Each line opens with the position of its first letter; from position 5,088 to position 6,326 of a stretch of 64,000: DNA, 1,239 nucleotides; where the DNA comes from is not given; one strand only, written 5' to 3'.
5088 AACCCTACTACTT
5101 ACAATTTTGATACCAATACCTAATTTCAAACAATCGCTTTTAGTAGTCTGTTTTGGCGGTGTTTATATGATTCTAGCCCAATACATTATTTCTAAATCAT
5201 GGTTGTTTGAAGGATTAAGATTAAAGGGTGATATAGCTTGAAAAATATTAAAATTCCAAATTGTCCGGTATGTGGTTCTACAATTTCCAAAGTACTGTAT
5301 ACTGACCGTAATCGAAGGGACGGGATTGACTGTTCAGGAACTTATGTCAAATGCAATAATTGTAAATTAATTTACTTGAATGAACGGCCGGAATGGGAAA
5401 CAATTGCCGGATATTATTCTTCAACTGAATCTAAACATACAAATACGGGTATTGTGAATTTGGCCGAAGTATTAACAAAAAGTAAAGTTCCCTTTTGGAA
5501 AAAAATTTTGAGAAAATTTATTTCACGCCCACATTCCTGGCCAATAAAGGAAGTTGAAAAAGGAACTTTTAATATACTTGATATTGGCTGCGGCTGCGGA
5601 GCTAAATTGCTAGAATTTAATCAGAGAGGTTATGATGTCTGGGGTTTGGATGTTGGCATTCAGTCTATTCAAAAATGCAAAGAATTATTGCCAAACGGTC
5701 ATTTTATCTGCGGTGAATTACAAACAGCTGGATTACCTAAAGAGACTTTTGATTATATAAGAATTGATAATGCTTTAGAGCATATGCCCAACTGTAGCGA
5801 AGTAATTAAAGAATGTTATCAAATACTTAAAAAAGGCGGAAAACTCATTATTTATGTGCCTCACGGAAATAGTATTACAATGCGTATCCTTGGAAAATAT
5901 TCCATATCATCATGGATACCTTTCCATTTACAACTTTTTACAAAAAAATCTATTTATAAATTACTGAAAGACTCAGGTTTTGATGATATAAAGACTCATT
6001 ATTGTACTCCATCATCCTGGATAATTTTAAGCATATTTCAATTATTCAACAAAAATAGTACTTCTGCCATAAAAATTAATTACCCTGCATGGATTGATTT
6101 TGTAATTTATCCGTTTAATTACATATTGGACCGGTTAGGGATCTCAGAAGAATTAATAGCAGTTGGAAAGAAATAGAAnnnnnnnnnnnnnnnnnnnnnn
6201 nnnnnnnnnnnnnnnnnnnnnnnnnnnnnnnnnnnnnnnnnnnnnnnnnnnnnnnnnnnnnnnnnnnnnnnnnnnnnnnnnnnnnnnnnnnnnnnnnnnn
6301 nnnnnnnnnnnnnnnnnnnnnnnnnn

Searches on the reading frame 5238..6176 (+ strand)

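Call 46: search_protein_families(library=pfam, proteins=[window:5238-6176:+], max_evalue=0.000001)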
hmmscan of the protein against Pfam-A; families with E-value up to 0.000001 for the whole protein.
window:5238-6176:+ (312 aa): 5 families
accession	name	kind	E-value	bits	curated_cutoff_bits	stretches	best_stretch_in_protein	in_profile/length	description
PF08241.18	Methyltransf_11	-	5.9e-17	62.5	21.2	1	114-205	1-95/95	Methyltransferase domain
PF13489.12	Methyltransf_23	-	1.3e-15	57.9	27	1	112-251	25-162/164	Methyltransferase domain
PF13649.12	Methyltransf_25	-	2.5e-15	57.4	27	1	113-201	1-97/97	Methyltransferase domain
PF13847.12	Methyltransf_31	-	1.5e-12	47.9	27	1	112-209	6-113/145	Methyltransferase domain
PF08242.18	Methyltransf_12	-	4.1e-10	40.7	30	1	114-203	1-98/98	Methyltransferase domain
